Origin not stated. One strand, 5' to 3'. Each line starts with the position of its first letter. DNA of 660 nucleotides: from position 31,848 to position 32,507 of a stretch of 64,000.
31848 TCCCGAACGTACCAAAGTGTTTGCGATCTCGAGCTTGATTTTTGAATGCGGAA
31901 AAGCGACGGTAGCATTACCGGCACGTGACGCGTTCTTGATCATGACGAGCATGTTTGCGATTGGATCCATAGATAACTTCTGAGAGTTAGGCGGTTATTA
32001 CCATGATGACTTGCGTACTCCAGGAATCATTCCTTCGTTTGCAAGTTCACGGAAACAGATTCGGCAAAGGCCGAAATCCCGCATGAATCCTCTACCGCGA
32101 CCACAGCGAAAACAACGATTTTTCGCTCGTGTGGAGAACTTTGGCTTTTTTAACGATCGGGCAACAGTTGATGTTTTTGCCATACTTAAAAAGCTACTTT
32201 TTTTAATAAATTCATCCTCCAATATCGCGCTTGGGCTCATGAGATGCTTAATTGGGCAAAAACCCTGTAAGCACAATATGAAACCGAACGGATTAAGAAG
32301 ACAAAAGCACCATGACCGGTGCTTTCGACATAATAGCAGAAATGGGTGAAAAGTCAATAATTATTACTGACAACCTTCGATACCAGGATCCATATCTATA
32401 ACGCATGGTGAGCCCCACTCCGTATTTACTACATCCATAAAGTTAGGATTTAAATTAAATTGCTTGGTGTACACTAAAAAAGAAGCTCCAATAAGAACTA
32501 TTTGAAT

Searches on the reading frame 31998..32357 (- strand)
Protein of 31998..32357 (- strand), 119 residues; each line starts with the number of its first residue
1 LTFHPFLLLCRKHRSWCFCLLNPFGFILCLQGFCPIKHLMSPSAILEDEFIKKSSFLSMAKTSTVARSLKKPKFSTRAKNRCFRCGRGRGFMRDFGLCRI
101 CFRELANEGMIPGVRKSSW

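Call 23: search_protein_families(library=pfam, proteins=[window:31998-32357:-], max_evalue=0.01)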
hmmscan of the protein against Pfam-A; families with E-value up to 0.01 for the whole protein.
window:31998-32357:- (119 aa): 1 family
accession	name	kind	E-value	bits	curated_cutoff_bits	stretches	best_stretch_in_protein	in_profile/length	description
PF00253.27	Ribosomal_S14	-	7.5e-24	83.7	27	1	70-118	4-54/54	Ribosomal protein S14p/S29e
